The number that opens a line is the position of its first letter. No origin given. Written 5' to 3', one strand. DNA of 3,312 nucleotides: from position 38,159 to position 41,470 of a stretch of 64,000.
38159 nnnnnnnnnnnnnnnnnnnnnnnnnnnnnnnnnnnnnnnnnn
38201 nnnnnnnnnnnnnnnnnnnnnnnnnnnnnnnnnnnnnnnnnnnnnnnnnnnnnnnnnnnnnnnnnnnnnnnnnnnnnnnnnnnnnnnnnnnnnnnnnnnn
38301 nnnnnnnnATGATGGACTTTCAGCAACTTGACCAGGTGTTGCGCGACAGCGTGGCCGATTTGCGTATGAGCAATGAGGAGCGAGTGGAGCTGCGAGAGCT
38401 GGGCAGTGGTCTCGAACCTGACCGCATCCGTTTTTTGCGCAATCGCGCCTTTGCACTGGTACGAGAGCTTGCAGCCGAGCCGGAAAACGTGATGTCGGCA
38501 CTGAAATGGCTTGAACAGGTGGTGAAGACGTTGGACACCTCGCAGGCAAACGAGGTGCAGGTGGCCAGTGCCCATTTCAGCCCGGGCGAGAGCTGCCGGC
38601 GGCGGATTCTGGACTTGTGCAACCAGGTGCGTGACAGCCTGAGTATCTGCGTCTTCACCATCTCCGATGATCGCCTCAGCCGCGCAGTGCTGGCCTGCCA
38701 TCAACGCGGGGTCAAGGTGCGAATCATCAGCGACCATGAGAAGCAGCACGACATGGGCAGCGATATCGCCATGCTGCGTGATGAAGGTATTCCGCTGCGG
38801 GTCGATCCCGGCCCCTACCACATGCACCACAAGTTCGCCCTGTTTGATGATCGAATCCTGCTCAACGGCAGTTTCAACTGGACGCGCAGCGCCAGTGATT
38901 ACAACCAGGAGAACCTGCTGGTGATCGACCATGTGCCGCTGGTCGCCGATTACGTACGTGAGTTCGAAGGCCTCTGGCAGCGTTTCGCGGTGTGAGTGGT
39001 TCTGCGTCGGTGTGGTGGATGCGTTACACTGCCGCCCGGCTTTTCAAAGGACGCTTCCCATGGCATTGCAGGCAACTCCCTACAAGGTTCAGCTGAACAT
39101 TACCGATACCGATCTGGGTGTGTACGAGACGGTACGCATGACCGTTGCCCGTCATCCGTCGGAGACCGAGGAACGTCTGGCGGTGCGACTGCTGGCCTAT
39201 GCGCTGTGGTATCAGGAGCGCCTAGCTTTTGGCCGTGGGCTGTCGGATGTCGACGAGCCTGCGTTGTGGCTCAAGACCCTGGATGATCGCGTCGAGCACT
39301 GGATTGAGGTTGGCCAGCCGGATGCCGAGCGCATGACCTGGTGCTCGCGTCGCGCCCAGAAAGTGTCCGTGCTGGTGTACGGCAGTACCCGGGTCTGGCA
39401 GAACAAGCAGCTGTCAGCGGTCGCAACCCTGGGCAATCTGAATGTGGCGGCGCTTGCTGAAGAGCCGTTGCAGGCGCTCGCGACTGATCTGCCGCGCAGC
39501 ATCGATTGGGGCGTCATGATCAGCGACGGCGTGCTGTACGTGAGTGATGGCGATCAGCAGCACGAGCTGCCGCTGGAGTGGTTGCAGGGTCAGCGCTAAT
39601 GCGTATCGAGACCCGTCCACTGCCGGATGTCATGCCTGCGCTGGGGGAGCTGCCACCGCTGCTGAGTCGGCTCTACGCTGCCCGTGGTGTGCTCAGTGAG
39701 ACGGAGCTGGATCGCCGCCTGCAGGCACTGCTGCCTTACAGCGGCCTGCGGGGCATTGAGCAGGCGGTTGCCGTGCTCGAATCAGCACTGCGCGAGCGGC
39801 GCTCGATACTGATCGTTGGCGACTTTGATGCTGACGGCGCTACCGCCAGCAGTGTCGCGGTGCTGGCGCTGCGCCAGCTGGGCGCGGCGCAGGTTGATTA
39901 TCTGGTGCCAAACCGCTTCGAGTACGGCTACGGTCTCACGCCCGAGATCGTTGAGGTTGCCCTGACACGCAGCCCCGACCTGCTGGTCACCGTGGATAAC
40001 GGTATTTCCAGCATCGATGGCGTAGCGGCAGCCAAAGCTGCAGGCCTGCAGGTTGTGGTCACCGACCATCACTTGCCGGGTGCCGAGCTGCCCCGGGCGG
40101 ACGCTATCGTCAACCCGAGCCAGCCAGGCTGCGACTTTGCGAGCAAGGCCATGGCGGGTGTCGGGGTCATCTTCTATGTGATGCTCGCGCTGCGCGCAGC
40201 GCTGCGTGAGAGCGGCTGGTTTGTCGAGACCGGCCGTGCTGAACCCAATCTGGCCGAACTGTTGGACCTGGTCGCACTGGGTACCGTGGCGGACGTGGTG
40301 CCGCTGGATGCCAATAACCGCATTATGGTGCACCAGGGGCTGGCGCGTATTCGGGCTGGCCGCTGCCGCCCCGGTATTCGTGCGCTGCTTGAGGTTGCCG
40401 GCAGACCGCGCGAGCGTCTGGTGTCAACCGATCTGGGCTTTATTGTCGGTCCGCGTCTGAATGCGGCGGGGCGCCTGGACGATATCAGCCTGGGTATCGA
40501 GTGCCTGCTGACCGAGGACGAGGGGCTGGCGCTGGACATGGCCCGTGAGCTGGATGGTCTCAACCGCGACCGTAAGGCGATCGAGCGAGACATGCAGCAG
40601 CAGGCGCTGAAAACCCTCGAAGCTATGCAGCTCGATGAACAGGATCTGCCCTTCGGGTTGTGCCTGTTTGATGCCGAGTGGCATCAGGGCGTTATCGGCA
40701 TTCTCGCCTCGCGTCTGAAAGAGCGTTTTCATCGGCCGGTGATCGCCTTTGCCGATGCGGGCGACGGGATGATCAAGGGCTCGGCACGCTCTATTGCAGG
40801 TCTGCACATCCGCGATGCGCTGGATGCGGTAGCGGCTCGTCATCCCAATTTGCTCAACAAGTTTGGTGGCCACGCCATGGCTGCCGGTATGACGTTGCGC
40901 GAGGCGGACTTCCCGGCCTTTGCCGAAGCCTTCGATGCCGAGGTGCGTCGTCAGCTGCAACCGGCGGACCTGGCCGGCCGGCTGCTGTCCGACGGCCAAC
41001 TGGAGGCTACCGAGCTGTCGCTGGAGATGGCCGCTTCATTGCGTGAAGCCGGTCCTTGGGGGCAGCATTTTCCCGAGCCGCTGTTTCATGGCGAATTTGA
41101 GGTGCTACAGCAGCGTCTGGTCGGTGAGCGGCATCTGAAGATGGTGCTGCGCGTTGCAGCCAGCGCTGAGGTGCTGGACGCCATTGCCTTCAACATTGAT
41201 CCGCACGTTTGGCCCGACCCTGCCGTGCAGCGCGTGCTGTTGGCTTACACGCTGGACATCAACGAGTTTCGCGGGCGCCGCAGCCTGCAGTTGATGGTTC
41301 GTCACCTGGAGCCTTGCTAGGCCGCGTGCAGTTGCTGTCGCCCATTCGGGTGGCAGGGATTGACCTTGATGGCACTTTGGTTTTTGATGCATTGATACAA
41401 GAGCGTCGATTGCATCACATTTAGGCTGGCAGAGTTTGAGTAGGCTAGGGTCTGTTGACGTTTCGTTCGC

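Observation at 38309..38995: Single-HKD PLD-superfamily (Nuc/Zucchini-like) protein translationally coupled to the giant ATPase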

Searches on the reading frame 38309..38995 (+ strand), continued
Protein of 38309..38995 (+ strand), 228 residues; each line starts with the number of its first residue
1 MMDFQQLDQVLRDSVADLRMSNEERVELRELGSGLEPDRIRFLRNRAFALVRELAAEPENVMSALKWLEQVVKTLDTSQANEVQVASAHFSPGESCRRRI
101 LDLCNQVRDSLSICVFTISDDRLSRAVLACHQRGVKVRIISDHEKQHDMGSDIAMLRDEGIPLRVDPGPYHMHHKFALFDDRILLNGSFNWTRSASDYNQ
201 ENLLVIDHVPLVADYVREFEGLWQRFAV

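Call 37: fold_search(model_id=the predicted structure, library=pdb)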
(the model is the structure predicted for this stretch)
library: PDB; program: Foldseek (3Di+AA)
matches with E <= 10: 863; with E <= 0.001: 127
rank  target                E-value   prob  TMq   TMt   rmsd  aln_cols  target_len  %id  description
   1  4ggk                  2.4e-14  1.00  0.57  0.79   2.1       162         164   36  Crystal structure of Zucchini from mouse (mZuc / PLD6 / MitoPLD) bound to tungstate (released 2012-10-10)
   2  4ggj                  4.2e-14  1.00  0.58  0.79   2.1       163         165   36  Crystal structure of Zucchini from mouse (mZuc / PLD6 / MitoPLD) (released 2012-10-10)
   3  1byr                  6.5e-13  1.00  0.58  0.85   1.6       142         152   27  CRYSTAL STRUCTURE OF A PHOSPHOLIPASE D FAMILY MEMBER, NUC FROM SALMONELLA TYPHIMURIUM (released 1999-10-19)
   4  6ehi_D                2.9e-12  1.00  0.54  0.76   3.4       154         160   25  NucT from Helicobacter pylori (released 2018-01-17)
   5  6ehi_A                7.5e-12  1.00  0.55  0.78   3.1       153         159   25  NucT from Helicobacter pylori (released 2018-01-17)
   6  6ehi_B                1.3e-11  1.00  0.55  0.78   3.1       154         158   25  NucT from Helicobacter pylori (released 2018-01-17)
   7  4gel_B                3.8e-11  1.00  0.61  0.70   2.7       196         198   24  Crystal structure of Zucchini (released 2012-10-17)
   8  4gel_A                5.7e-11  1.00  0.59  0.70   2.6       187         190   26  Crystal structure of Zucchini (released 2012-10-17)
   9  4gem_B                2.3e-10  1.00  0.54  0.65   1.7       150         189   29  Crystal structure of Zucchini (K171A) (released 2012-10-17)
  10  4gem_A                4.4e-10  1.00  0.59  0.68   3.2       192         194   25  Crystal structure of Zucchini (K171A) (released 2012-10-17)
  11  5qhm                  6.2e-10  1.00  0.55  0.75   2.9       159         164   20  PanDDA analysis group deposition of models with modelled events (e.g. bound ligands) -- Crystal Structure of human FAM83 (released 2018-12-19)
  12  5lzk_A                1.6e-09  1.00  0.53  0.71   3.6       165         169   21  Structure of the domain of unknown function DUF1669 from human FAM83B (released 2016-10-26)
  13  4urj_C                2.5e-09  1.00  0.50  0.66   3.8       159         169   17  Crystal structure of human BJ-TSA-9 (released 2014-10-01)
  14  7e0m_A                2.6e-09  1.00  0.56  0.34   2.5       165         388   18  Crystal structure of phospholipase D (released 2021-12-22)
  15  7e0m_B                3.1e-09  1.00  0.56  0.34   2.5       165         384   18  Crystal structure of phospholipase D (released 2021-12-22)
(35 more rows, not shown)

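Call 52: find_related_loci(query=A1, collection=viral_contigs, flank=6000)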
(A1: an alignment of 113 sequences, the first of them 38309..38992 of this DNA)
Query A1 (228 aa) in viral_contigs; peptide patterns used: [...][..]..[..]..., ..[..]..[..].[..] (x = any residue, [..] = any of these).
53 stretches matched a pattern; 27 encode a relative of the query (tblastn E <= 1e-3); 27 distinct loci.
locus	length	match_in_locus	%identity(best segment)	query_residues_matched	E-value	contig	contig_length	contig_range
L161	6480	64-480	32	82-223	5e-25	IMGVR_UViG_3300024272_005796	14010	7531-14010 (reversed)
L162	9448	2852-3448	30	49-224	5e-24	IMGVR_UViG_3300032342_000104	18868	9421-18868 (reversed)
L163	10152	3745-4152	32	89-227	5e-23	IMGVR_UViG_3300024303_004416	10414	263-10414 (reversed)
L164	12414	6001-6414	31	87-224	5e-22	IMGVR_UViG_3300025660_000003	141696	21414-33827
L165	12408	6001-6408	30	89-224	3e-21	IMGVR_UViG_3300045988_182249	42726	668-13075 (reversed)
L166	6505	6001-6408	31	89-224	4e-21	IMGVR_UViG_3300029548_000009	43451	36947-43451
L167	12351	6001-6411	31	88-224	7e-21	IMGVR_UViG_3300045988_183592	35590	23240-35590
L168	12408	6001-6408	31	89-224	9e-21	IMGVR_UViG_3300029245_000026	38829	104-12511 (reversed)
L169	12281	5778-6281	27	51-220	1e-18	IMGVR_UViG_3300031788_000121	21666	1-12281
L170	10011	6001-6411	28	89-223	1e-18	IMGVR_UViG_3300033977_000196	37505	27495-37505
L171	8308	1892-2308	30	89-220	1e-18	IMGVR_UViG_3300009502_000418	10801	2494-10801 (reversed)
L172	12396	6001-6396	26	90-222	6e-16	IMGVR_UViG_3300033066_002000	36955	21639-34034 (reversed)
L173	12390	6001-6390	27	90-220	9e-16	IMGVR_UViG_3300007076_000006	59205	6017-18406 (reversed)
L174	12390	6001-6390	27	90-220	9e-16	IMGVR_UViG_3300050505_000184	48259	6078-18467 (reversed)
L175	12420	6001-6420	31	85-224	3e-15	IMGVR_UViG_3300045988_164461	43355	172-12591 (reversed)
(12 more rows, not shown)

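Call 55: search_protein_families(library=pfam, proteins=[P0123, P0124, P0130, P0155, P0174, P0249, P0250, P0266, P0231, P0212], max_evalue=0.001)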
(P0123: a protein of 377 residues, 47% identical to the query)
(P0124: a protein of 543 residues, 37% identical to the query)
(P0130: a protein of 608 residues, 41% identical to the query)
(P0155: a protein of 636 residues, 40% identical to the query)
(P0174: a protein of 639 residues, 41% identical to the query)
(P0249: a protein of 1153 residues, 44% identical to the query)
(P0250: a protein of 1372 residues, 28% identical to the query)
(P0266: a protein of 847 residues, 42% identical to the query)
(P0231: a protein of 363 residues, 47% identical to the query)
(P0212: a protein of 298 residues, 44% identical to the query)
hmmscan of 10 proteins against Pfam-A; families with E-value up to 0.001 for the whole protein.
P0123 (377 aa): 5 families
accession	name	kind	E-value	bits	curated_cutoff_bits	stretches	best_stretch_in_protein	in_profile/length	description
PF13091.12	PLDc_2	-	1.1e-63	213.4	27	2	56-174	6-132/132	PLD-like domain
PF00614.28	PLDc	-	1.2e-08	35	21.9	1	123-146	5-28/28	Phospholipase D Active site motif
PF07894.18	SACK1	-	5.4e-07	29.9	21.4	0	122-175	218-270/274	Scaffolding anchor of CK1 domain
PF22628.2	zf-CCCH_10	-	0.00017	21.4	27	1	30-51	12-33/39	ZAP-like CCCH zinc finger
PF24402.1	iHKD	-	0.001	19.6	27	0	267-302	3-37/111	Inactive HKD-Rease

P0124 (543 aa): 4 families
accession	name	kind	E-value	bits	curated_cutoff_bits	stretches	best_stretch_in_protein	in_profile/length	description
PF13091.12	PLDc_2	-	2.6e-69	231.6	27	2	390-514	1-132/132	PLD-like domain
PF00614.28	PLDc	-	5.8e-10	39.2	21.9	0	198-219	5-26/28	Phospholipase D Active site motif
PF07894.18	SACK1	-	1.4e-07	31.8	21.4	1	387-516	126-271/274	Scaffolding anchor of CK1 domain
PF11495.14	Regulator_TrmB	-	0.00019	21.2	22.2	0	387-455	12-76/233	Archaeal transcriptional regulator TrmB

P0130 (608 aa): 4 families
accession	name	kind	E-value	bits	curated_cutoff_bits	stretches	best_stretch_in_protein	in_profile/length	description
PF13091.12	PLDc_2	-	1e-61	207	27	2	479-603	3-132/132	PLD-like domain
PF00614.28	PLDc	-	3.1e-08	33.7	21.9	0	550-572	4-26/28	Phospholipase D Active site motif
PF07894.18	SACK1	-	5.4e-08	33.2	21.4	0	358-440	188-271/274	Scaffolding anchor of CK1 domain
PF13604.12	AAA_30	-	0.00036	20.8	27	0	500-541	105-146/191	AAA domain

P0155 (636 aa): 3 families
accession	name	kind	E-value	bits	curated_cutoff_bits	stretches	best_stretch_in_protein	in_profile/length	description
PF13091.12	PLDc_2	-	1.2e-56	190.6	27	2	31-169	1-132/132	PLD-like domain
PF07894.18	SACK1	-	1.8e-13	51.1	21.4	1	26-169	125-269/274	Scaffolding anchor of CK1 domain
PF00614.28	PLDc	-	5e-07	29.9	21.9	0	454-477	4-27/28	Phospholipase D Active site motif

P0174 (639 aa): 5 families
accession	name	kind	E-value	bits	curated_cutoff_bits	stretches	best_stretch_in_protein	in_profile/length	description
PF13091.12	PLDc_2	-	2.1e-53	180.1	27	2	336-457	4-132/132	PLD-like domain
PF12836.13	HHH_3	-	9.9e-16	58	27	1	160-217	5-62/65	Helix-hairpin-helix motif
PF00633.29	HHH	-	9e-08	32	24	1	163-187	5-29/30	Helix-hairpin-helix motif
PF07894.18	SACK1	-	0.0002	21.5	21.4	0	404-456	217-268/274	Scaffolding anchor of CK1 domain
PF14520.12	HHH_5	-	0.00091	20.1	27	0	162-187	28-53/57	Helix-hairpin-helix domain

P0249 (1153 aa): 3 families
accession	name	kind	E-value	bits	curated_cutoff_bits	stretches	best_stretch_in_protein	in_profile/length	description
PF13091.12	PLDc_2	-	2.1e-51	173.6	27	2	570-709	1-132/132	PLD-like domain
PF07894.18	SACK1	-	9.8e-09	35.6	21.4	0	1041-1093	214-265/274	Scaffolding anchor of CK1 domain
PF00614.28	PLDc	-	1e-06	28.9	21.9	0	658-679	5-26/28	Phospholipase D Active site motif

P0250 (1372 aa): 7 families
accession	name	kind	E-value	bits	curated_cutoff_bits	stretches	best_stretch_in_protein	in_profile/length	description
PF13091.12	PLDc_2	-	2.1e-96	319.3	27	4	805-933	1-131/132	PLD-like domain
PF00932.25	LTD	-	4.1e-29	101.6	34.3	2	442-552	5-106/109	Lamin Tail Domain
PF07894.18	SACK1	-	2.1e-16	60.8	21.4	1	785-935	109-270/274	Scaffolding anchor of CK1 domain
PF00614.28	PLDc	-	4.4e-13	49.1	21.9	1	880-905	2-27/28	Phospholipase D Active site motif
PF11495.14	Regulator_TrmB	-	2.9e-07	30.4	22.2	0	29-163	8-130/233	Archaeal transcriptional regulator TrmB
PF17941.7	PP_kinase_C_1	-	3.6e-06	27.1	25.7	1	810-922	33-143/167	Polyphosphate kinase C-terminal domain 1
PF13090.12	PP_kinase_C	-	6.9e-05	22.8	25.8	0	32-162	16-143/172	Polyphosphate kinase C-terminal domain 2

P0266 (847 aa): 3 families
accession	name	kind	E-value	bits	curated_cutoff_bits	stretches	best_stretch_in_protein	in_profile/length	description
PF13091.12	PLDc_2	-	3.8e-52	176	27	3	201-354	1-131/132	PLD-like domain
PF07894.18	SACK1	-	6.4e-09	36.2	21.4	1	696-755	211-269/274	Scaffolding anchor of CK1 domain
PF00614.28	PLDc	-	6.8e-06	26.3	21.9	0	302-326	3-27/28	Phospholipase D Active site motif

P0231 (363 aa): 2 families
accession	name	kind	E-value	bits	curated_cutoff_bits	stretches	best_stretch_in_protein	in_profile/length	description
PF13091.12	PLDc_2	-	6.3e-33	113.9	27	1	233-356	1-132/132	PLD-like domain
PF07894.18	SACK1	-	0.0008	19.5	21.4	0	304-356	218-269/274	Scaffolding anchor of CK1 domain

P0212 (298 aa): 1 family
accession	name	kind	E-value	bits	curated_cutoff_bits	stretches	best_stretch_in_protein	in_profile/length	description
PF13091.12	PLDc_2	-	7.8e-30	103.8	27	1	175-294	5-132/132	PLD-like domain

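Call 72: list_cluster_members(proteins=[window:38309-38992:+, L020:11376-12080:+])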
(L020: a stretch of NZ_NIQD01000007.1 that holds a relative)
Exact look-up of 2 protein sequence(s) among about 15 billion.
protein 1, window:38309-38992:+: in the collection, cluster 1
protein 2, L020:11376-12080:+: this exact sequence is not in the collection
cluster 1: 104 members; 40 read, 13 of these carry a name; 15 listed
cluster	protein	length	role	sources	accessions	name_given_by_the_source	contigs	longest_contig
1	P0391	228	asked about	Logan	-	-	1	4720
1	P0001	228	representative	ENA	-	-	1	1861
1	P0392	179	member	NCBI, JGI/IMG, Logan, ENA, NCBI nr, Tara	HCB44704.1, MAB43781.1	MAG: hypothetical protein CMK77_16090 [Pseudomonadales bacterium] | hypothetical protein [Pseudomonadales bacterium] | strand:- start:319 stop:858 length:540 start_codon:yes stop_codon:yes gene_type:complete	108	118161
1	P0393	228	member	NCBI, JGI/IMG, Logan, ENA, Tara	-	phosphatidylserine/phosphatidylglycerophosphate/cardiolipin synthase-like enzyme | strand:+ start:15538 stop:16224 length:687 start_codon:yes stop_codon:yes ...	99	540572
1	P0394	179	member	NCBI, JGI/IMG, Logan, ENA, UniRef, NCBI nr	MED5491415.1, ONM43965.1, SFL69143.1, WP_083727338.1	YaeQ family protein [Halopseudomonas pachastrellae] | uncharacterized protein YaeQ | YaeQ family protein n=1 Tax=Halopseudomonas pachastrellae TaxID=254161 ...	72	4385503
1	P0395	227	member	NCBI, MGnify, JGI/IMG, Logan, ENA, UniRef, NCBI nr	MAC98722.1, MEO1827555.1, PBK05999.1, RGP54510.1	nuclease [Pseudomonas abyssi] | FL=1 | Nuclease n=2 Tax=Pseudomonas abyssi TaxID=170540 RepID=A0ACD6B4L6_9PSED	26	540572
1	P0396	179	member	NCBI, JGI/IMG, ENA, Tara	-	uncharacterized protein YaeQ | strand:- start:3555 stop:4094 length:540 start_codon:yes stop_codon:yes gene_type:complete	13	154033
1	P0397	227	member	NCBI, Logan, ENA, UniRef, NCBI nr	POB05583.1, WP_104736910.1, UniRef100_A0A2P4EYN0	phospholipase D-like domain-containing protein [Halopseudomonas oceani] | phospholipase D n=1 Tax=Halopseudomonas oceani TaxID=1708783 RepID=A0A2P4EYN0_9GAMM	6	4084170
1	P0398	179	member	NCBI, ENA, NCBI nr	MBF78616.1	MAG: hypothetical protein CMK86_12075 [Pseudomonadales bacterium] | hypothetical protein [Pseudomonadales bacterium]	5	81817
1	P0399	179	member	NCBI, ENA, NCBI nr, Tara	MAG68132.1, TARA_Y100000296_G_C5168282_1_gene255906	MAG: hypothetical protein CMK74_20040 [Pseudomonadales bacterium] | hypothetical protein [Pseudomonadales bacterium] | strand:- start:39 stop:578 length:540 start_codon:yes stop_codon:yes gene_type:complete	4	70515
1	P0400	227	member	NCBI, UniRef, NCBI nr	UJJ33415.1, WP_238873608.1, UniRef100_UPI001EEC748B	phospholipase D-like domain-containing protein [Halopseudomonas maritima] | phospholipase D-like domain-containing protein n=1 Tax=Halopseudomonas maritima ...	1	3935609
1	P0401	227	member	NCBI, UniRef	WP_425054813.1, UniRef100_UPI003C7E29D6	phospholipase D-like domain-containing protein [Pseudomonas abyssi] | phospholipase D-like domain-containing protein n=1 Tax=Pseudomonas abyssi TaxID=170540 ...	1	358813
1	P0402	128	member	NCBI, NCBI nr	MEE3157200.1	MAG: YaeQ family protein, partial [Pseudomonadota bacterium] | YaeQ family protein [Pseudomonadota bacterium]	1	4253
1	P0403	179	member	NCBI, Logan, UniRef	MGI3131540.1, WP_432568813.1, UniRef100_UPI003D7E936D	YaeQ family protein [Halopseudomonas pachastrellae] | YaeQ family protein n=1 Tax=Halopseudomonas pachastrellae TaxID=254161 RepID=UPI003D7E936D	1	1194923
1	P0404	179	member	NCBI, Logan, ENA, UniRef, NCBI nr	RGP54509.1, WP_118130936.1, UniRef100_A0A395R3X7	YaeQ family protein [Pseudomonas abyssi] | YaeQ family protein n=1 Tax=Pseudomonas abyssi TaxID=170540 RepID=A0A395R3X7_9PSED | YaeQ family protein [Halopseudomonas gallaeciensis]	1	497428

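Call 87: fold_search(model_id=the predicted structure, library=viral)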
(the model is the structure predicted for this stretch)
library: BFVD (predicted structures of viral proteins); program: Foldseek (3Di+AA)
matches with E <= 10: 344; with E <= 0.001: 12
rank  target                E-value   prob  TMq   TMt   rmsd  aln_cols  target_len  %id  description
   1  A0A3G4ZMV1            2.1e-09  1.00  0.54  0.37   4.0       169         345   17  PLD phosphodiesterase domain-containing protein [Terrestrivirus sp.]
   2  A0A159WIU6            2.6e-07  1.00  0.52  0.61   3.3       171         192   19  Major envelope protein (Fragment) [Orf virus]
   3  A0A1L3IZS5            6.5e-07  1.00  0.46  0.39   3.9       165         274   14  (no name in the UniProt tables at hand)
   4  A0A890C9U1            6.9e-07  1.00  0.52  0.55   3.8       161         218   15  Major envelope protein (Fragment) [Orf virus]
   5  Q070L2                1.1e-06  1.00  0.49  0.31   3.7       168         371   16  Palmitylated EEV envelope lipase [Nile crocodilepox virus (isolate Crocodylus niloticus/Zimbabwe/Ume/2001)]
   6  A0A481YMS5            1.1e-06  1.00  0.43  0.32   9.1       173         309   16  PLD-like domain protein [Pithovirus LCDPAC01]
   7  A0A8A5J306            1.2e-06  1.00  0.49  0.41   3.3       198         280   14  (no name in the UniProt tables at hand)
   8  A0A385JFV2            8.9e-06  1.00  0.43  0.38   3.0       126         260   18  Major envelope protein (Fragment) [Orf virus]
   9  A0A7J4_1              9.4e-06  1.00  0.41  0.09  22.0       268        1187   18  PLD phosphodiesterase domain-containing protein [Microcystis phage LMM01]
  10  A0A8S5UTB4            2.4e-05  1.00  0.48  0.53   3.8       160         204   19  Polyphosphate kinase C-terminal domain 1 [Siphoviridae sp. ct4fm14]
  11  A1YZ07                4.3e-05  1.00  0.42  0.57   2.6       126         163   17  Major envelope protein (Fragment) [Rabbit fibroma virus]
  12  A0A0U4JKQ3            6.4e-05  1.00  0.45  0.42   5.4       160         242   14  NucT-like nuclease [Arthrobacter phage Galaxy]
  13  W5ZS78                2.5e-03  1.00  0.35  0.40  16.4       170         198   19  EEV envelope phospholiphase (Fragment) [Bovine papular stomatitis virus]
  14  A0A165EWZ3            3.3e-03  1.00  0.44  0.69   2.8       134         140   21  Major envelope protein (Fragment) [Orf virus]
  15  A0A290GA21            1.7e-02  1.00  0.27  0.44   4.5       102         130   11  CPXV061 protein [Cowpox virus]
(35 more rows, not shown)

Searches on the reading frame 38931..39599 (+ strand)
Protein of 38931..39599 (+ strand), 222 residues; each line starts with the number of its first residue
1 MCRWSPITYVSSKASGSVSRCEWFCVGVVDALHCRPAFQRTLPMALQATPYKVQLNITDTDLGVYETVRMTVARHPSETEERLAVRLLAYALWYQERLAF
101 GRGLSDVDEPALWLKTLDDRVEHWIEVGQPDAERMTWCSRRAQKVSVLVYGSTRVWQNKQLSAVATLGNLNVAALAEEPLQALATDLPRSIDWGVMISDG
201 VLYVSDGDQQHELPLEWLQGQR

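Call 5: search_protein_families(library=pfam, proteins=[window:38931-39599:+], max_evalue=0.01)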
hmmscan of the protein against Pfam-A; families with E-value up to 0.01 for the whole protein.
window:38931-39599:+ (222 aa): 1 family
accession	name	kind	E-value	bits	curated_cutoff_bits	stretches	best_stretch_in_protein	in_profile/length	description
PF07152.18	YaeQ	-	8.7e-63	211.5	25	1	44-213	1-171/173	YaeQ protein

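Call 6: search_protein_families(library=ncbifam, proteins=[window:38931-39599:+], max_evalue=0.01)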
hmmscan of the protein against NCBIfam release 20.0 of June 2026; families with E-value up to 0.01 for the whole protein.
window:38931-39599:+ (222 aa): 0 families

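Call 7: search_protein_families(library=padloc, proteins=[window:38931-39599:+], max_evalue=0.01)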
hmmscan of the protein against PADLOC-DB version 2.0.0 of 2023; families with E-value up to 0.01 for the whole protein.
window:38931-39599:+ (222 aa): 0 families

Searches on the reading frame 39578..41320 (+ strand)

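Call 5: search_protein_families(library=pfam, proteins=[window:39578-41320:+], max_evalue=0.01)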
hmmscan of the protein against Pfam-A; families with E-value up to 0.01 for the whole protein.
window:39578-41320:+ (580 aa): 3 families
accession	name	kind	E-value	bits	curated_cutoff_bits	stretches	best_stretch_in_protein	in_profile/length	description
PF01368.27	DHH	-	3.8e-26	92.2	28.1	1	77-236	2-125/125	DHH family, N-terminal domain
PF17768.7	RecJ_OB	-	1.8e-24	86.3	27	1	472-576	2-107/107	RecJ OB domain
PF02272.25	DHHA1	-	9.2e-21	74.7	25.9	1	364-456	8-100/102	DHHA1 domain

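Call 6: search_protein_families(library=ncbifam, proteins=[window:39578-41320:+], max_evalue=0.01)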
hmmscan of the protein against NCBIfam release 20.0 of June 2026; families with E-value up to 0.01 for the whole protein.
window:39578-41320:+ (580 aa): 5 families
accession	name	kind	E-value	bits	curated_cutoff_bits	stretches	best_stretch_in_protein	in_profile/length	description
NF008290.0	PRK11070.1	equivalog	1.1e-262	872.8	900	1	9-579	6-576/577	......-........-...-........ exonuclease RecJ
TIGR00644.1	recJ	equivalog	2e-149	498.4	396.9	1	27-576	3-545/546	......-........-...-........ exonuclease RecJ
NF053576.1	RecJ_archaeal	equivalog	7.8e-23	81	360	2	294-459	290-452/452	RecJ family nuclease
NF053575.1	GAN_nuclease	exception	4.6e-11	42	850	2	294-459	302-467/467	GINS-associated RecJ family nuclease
NF040701.1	RecJ_Meth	equivalog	3.3e-06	26.1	550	1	74-201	7-126/449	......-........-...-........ exonuclease RecJ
